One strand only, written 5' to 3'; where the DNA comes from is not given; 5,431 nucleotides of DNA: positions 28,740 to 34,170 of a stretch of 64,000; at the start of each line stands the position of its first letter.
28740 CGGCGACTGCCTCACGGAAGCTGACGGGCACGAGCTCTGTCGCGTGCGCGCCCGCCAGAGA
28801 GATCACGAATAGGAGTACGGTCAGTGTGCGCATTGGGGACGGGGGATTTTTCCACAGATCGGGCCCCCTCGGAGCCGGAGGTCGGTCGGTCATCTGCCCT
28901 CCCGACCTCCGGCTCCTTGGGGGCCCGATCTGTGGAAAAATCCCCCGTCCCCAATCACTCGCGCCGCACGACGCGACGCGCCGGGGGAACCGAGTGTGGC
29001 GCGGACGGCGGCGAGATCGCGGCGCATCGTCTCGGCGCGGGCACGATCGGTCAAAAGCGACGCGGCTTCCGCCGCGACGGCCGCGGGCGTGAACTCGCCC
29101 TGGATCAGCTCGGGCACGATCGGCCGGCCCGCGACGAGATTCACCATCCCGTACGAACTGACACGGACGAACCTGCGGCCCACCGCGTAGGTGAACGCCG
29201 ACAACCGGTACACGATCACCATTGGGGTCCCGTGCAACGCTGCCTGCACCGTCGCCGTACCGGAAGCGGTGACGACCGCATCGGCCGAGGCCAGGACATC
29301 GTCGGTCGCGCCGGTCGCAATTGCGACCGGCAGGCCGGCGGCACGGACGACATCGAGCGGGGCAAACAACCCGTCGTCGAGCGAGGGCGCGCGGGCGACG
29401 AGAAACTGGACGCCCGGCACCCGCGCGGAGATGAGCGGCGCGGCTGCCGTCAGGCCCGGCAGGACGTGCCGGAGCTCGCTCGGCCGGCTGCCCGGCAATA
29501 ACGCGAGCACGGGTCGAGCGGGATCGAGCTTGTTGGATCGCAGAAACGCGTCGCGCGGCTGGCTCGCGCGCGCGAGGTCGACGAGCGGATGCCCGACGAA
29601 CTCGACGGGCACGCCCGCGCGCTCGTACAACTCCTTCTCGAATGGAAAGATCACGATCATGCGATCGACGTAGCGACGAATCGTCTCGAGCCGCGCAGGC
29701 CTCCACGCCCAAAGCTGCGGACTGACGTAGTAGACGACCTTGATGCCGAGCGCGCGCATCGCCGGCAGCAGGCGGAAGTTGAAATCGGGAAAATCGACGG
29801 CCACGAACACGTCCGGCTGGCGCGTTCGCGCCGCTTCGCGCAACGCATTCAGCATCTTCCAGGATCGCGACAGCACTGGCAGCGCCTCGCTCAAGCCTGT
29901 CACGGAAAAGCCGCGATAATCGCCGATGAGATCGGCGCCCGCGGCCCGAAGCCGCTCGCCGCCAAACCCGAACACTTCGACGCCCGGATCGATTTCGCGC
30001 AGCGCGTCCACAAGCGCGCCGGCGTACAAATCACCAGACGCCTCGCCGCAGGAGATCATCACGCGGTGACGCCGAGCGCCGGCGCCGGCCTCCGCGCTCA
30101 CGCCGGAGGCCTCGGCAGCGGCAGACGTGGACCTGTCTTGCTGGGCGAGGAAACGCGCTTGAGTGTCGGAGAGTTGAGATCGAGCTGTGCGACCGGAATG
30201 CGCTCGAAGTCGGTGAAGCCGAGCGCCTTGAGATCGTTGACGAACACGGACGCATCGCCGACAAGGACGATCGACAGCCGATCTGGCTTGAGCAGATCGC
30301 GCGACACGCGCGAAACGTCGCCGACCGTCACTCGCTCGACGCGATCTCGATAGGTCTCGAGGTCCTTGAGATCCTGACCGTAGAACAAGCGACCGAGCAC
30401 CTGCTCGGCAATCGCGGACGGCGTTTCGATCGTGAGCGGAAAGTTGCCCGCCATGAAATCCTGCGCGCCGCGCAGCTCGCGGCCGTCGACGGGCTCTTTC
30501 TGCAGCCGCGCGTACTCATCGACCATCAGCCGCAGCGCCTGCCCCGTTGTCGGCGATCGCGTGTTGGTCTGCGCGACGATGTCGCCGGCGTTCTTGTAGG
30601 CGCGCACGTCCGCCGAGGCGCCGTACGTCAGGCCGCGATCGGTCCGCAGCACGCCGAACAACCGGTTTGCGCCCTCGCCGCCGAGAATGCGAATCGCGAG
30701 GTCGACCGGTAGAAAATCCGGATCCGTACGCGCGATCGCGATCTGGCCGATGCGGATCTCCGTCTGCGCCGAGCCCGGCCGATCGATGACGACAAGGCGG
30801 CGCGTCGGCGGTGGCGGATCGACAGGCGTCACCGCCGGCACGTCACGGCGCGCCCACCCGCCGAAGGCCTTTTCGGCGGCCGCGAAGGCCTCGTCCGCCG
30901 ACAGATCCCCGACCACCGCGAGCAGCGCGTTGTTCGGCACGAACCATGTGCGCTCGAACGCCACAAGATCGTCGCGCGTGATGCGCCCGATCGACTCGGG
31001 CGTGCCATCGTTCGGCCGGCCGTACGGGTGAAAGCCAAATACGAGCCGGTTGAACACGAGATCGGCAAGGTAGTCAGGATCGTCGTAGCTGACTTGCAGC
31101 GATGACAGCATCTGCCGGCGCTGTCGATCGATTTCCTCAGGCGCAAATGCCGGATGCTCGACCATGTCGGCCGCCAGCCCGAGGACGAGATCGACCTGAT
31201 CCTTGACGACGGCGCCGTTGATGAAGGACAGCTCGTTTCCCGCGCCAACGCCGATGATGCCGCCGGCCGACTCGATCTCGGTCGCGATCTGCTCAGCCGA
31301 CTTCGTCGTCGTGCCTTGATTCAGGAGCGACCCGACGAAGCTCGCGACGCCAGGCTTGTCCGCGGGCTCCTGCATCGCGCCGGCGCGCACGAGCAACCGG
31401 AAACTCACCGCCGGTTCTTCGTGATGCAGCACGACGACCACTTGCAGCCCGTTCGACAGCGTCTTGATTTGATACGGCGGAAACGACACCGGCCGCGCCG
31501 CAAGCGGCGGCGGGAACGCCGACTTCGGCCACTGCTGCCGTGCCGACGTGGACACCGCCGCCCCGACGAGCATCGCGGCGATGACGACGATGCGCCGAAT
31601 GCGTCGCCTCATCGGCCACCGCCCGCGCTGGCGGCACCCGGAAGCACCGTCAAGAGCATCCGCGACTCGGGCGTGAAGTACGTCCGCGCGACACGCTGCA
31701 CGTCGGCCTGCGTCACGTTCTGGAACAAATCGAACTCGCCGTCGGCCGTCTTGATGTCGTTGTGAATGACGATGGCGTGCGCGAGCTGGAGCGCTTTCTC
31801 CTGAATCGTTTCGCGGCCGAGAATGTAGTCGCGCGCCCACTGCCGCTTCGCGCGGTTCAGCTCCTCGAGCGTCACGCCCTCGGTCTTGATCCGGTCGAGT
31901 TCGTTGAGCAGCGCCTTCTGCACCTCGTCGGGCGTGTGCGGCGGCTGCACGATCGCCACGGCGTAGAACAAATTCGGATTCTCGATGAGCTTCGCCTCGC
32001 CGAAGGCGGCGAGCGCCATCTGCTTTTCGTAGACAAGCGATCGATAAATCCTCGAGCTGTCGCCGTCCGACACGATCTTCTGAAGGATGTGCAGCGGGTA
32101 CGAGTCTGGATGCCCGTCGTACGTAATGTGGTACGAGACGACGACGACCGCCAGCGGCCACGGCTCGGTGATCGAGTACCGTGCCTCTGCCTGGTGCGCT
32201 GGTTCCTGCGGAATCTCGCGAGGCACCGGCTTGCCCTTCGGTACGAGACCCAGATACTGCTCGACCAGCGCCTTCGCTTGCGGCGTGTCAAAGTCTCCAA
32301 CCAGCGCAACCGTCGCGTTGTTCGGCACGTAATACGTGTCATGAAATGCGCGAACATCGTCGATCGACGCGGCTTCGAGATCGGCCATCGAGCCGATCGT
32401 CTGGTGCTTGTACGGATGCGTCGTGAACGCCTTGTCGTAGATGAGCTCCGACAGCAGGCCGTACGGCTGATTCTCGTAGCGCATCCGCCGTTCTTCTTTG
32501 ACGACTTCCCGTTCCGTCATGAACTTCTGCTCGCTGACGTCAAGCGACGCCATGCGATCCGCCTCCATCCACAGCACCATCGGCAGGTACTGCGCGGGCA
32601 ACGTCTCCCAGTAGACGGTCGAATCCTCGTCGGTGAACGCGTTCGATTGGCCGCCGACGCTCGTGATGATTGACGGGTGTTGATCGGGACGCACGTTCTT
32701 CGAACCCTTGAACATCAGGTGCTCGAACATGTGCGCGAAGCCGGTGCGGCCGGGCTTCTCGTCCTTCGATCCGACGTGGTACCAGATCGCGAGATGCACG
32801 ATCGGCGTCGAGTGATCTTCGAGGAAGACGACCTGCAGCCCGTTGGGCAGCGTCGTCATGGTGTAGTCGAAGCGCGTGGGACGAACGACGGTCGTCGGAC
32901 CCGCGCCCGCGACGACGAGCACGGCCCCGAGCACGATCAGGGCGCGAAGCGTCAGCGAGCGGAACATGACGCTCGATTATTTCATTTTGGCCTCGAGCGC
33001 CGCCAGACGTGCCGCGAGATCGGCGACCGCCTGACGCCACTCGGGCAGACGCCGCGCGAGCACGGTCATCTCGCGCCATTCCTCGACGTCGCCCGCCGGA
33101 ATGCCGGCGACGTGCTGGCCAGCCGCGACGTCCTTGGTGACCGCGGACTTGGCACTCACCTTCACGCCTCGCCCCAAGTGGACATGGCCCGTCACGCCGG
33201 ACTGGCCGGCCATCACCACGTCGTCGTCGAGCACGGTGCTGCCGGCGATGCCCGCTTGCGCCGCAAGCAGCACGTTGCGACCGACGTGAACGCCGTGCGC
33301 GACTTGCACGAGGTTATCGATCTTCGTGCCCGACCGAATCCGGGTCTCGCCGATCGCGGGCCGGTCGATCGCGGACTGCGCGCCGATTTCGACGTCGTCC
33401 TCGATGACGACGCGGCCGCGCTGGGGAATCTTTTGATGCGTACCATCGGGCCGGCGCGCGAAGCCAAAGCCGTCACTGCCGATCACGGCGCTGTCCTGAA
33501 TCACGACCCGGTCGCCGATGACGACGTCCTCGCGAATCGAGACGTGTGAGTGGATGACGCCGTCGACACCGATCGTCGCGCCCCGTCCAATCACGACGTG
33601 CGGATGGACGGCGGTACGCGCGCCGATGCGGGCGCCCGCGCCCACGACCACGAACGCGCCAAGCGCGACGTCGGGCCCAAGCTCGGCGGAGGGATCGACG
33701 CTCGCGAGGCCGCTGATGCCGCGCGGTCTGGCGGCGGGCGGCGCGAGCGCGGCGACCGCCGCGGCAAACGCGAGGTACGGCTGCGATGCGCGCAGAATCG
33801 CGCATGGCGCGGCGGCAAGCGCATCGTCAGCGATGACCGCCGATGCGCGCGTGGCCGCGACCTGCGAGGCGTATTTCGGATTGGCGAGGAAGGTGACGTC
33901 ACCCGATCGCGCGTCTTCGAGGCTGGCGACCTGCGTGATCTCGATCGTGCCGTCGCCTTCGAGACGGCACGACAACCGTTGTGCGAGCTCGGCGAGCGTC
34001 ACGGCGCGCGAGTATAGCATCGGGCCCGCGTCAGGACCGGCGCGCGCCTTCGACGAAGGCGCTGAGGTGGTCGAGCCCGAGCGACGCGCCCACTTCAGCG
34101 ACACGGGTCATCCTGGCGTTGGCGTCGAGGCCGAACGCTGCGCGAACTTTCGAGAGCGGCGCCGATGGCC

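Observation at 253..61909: Gene-boundary hairpin / tandem 'word-repeat' elements at 12 or more loci, with several shared sequence families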

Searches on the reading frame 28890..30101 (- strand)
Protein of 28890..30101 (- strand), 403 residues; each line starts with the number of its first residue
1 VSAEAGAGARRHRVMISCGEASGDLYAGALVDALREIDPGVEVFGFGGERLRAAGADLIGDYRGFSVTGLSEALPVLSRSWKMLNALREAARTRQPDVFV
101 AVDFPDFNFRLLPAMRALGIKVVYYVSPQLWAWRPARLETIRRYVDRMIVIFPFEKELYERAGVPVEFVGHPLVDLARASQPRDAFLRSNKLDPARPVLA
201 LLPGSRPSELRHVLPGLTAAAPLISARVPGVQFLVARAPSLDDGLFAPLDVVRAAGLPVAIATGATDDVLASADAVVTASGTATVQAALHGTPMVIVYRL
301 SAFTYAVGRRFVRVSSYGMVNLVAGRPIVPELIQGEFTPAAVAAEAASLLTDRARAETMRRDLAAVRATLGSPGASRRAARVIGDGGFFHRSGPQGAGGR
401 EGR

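Call 46: search_protein_families(library=pfam, proteins=[window:28890-30101:-])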
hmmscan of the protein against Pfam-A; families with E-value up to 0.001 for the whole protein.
window:28890-30101:- (403 aa): 2 families
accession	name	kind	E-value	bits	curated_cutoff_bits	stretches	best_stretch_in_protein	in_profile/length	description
PF02684.21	LpxB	-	3.2e-91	306.4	22.6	1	14-360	1-349/374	Lipid-A-disaccharide synthetase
PF13439.12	Glyco_transf_4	-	0.00019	21.9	28.5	1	30-165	11-155/170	Glycosyltransferase Family 4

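Call 85: find_homologous_proteins(query=window:28890-30029:-, max_evalue=1e-60)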
Query window:28890-30029:- (379 aa): 7870 proteins with E <= 1e-60 among 8000 candidates; the best 120 are listed.
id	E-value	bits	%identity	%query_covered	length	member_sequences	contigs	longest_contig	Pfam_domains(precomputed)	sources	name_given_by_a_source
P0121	1.6e-238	809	99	100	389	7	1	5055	PF02684.22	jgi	jgi:lipid-A-disaccharide synthase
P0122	5.2e-214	728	93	96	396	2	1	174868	PF02684.22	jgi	jgi:lipid-A-disaccharide synthase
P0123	7.1e-211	718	89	100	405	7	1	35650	PF02684.22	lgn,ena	-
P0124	7.8e-192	655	83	97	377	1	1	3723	PF02684.22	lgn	-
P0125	1.3e-187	641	82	97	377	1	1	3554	PF02684.22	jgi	jgi:lipid-A-disaccharide synthase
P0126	4.8e-184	630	80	98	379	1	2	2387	PF02684.22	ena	-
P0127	5.1e-184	630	80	98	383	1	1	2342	PF02684.22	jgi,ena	-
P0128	3.6e-181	620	80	94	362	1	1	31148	PF02684.22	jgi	jgi:lipid-A-disaccharide synthase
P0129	2.6e-180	617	78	99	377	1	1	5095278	PF02684.22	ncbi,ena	-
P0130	5.1e-176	603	79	94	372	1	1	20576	PF02684.22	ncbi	ncbi:MAG: lipid-A-disaccharide synthase [Vicinamibacterales bacterium]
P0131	1.1e-175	602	76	100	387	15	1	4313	PF02684.22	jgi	-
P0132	1.2e-174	599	78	95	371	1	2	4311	PF02684.22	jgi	jgi:lipid-A-disaccharide synthase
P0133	3.9e-173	594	78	94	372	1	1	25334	PF02684.22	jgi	-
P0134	4.7e-173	594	78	94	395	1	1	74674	PF02684.22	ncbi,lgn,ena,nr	ncbi:MAG TPA: lipid-A-disaccharide synthase [Vicinamibacterales bacterium]|nr:lipid-A-disaccharide s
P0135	2.1e-171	588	77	95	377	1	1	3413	PF02684.22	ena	-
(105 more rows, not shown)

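Call 86: find_encoding_contigs(protein=P0122, flank=3000, max_places=2)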
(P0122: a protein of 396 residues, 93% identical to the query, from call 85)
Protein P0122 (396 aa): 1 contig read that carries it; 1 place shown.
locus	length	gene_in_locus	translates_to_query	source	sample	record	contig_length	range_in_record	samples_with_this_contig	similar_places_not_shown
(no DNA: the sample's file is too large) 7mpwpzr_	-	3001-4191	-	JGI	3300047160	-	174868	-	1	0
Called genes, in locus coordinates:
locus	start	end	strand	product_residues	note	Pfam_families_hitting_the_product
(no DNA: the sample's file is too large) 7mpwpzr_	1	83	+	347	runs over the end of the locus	PF04613:LpxD, PF25087:GMPPB_C (faint), PF25084:LbH_EIF2B (faint), PF00132:Hexapep (weak)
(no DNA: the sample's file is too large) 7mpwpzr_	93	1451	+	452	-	PF00675:Peptidase_M16, PF05193:Peptidase_M16_C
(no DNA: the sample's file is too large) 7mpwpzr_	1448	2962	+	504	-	PF00675:Peptidase_M16, PF05193:Peptidase_M16_C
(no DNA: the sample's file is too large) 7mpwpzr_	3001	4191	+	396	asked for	PF02684:LpxB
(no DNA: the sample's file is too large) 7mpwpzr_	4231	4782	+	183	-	-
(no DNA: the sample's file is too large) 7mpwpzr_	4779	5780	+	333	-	PF00413:Peptidase_M10, PF13620:CarboxypepD_reg (weak)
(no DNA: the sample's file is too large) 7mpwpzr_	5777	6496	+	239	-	-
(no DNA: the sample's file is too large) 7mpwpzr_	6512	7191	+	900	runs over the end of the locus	PF00330:Aconitase, PF00694:Aconitase_C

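Call 87: find_encoding_contigs(protein=P0123, flank=3000, max_places=2)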
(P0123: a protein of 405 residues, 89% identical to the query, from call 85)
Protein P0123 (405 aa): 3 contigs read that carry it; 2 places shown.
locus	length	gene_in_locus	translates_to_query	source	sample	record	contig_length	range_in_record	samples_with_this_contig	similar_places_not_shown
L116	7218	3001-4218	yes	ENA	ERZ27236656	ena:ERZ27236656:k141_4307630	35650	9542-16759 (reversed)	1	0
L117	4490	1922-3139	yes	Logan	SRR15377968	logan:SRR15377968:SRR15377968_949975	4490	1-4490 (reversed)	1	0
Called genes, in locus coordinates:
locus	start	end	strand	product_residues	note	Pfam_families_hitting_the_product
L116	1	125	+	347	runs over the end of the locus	PF04613:LpxD, PF25087:GMPPB_C, PF25084:LbH_EIF2B (faint), PF00132:Hexapep (weak)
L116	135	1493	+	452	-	PF00675:Peptidase_M16, PF05193:Peptidase_M16_C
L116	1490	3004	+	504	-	PF00675:Peptidase_M16, PF05193:Peptidase_M16_C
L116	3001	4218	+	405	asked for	PF02684:LpxB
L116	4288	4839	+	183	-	-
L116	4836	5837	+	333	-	PF00413:Peptidase_M10, PF13620:CarboxypepD_reg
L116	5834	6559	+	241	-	-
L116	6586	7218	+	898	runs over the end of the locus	PF00330:Aconitase, PF00694:Aconitase_C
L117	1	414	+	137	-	?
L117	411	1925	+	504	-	PF00675:Peptidase_M16, PF05193:Peptidase_M16_C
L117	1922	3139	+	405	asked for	PF02684:LpxB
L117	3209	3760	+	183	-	-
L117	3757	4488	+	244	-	?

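Call 88: find_encoding_contigs(protein=P0121, flank=3000, max_places=2)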
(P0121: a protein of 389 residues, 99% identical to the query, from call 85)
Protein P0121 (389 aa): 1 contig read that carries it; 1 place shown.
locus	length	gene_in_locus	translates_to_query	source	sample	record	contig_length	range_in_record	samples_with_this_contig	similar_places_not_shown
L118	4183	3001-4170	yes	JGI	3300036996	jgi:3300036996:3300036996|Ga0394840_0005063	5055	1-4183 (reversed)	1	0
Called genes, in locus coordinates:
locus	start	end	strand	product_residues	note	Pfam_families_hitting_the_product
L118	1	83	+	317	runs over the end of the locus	?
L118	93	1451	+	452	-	PF00675:Peptidase_M16, PF05193:Peptidase_M16_C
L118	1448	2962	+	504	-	PF00675:Peptidase_M16, PF05193:Peptidase_M16_C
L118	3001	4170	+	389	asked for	PF02684:LpxB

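Call 90: find_encoding_contigs(protein=P0129, flank=1500, max_places=1)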
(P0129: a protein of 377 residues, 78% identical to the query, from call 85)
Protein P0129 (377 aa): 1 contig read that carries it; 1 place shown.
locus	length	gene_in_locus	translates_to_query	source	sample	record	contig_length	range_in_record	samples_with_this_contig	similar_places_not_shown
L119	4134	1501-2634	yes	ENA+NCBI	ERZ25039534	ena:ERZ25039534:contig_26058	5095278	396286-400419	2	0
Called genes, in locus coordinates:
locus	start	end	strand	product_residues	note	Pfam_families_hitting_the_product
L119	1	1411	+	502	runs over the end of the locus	PF00675:Peptidase_M16, PF05193:Peptidase_M16_C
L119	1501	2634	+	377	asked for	PF02684:LpxB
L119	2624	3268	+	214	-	-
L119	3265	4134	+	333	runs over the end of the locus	PF00413:Peptidase_M10, PF13620:CarboxypepD_reg (weak)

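Call 91: find_encoding_contigs(protein=P0124, flank=1500, max_places=1)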
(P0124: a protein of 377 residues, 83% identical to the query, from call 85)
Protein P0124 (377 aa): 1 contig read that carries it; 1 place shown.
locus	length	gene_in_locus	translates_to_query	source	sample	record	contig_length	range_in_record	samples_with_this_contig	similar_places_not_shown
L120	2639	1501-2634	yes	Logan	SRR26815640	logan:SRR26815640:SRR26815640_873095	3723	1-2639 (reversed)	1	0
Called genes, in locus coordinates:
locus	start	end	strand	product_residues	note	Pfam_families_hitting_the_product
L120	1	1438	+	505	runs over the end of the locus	PF00675:Peptidase_M16, PF05193:Peptidase_M16_C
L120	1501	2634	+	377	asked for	PF02684:LpxB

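Call 92: find_encoding_contigs(protein=P0125, flank=1500, max_places=1)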
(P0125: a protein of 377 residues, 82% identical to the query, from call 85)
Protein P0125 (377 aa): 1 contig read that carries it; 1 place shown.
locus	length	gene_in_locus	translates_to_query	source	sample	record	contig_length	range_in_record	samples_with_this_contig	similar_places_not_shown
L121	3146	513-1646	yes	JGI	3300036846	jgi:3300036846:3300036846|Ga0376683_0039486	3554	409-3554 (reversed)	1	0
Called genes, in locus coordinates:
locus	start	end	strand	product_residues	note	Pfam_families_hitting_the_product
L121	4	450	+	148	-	-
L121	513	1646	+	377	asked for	PF02684:LpxB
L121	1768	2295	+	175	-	-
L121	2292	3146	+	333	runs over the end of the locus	PF00413:Peptidase_M10, PF13620:CarboxypepD_reg (weak)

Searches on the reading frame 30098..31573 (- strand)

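Call 79: search_protein_families(library=pfam, proteins=[window:30098-31573:-], max_evalue=0.00001)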
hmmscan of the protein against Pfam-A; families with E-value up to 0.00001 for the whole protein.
window:30098-31573:- (491 aa): 2 families
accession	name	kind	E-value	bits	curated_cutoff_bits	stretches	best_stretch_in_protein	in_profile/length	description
PF05193.26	Peptidase_M16_C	-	1.1e-31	110.6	23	1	197-371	1-178/181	Peptidase M16 inactive domain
PF00675.25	Peptidase_M16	-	8.4e-16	58.6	22.3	1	47-166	3-123/149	Insulinase (Peptidase family M16)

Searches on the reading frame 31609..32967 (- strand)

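Call 80: search_protein_families(library=pfam, proteins=[window:31609-32967:-], max_evalue=0.00001)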
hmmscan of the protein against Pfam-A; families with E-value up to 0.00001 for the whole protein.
window:31609-32967:- (452 aa): 2 families
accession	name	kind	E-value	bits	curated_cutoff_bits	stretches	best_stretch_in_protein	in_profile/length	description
PF05193.26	Peptidase_M16_C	-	2.6e-37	128.9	23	1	201-376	3-180/181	Peptidase M16 inactive domain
PF00675.25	Peptidase_M16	-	1.4e-21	77.4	22.3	1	46-191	2-146/149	Insulinase (Peptidase family M16)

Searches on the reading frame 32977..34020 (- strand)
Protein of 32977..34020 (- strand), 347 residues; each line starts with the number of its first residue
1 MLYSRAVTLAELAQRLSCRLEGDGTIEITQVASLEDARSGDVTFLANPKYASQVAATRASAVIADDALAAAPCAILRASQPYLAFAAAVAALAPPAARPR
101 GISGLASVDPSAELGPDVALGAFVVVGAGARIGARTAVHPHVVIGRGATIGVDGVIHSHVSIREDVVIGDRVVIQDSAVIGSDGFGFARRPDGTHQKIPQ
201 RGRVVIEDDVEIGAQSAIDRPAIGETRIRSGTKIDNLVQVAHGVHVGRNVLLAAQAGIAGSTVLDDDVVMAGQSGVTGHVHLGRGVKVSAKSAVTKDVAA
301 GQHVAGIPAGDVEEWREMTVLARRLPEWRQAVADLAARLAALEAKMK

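Call 80: search_protein_families(library=pfam, proteins=[window:32977-34020:-], max_evalue=0.00001)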
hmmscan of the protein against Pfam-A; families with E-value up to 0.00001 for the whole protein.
window:32977-34020:- (347 aa): 3 families
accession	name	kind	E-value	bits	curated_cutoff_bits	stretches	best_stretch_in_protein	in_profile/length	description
PF00132.30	Hexapep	-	8.3e-24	82.7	27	2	226-260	2-36/36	Bacterial transferase hexapeptide (six repeats)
PF04613.19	LpxD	-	3.2e-19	68.9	30.8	1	26-90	2-69/70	UDP-3-O-[3-hydroxymyristoyl] glucosamine N-acyltransferase, LpxD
PF25084.1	LbH_EIF2B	-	2.2e-11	44.1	54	1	113-179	11-75/105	EIF2B subunit epsilon LbH domain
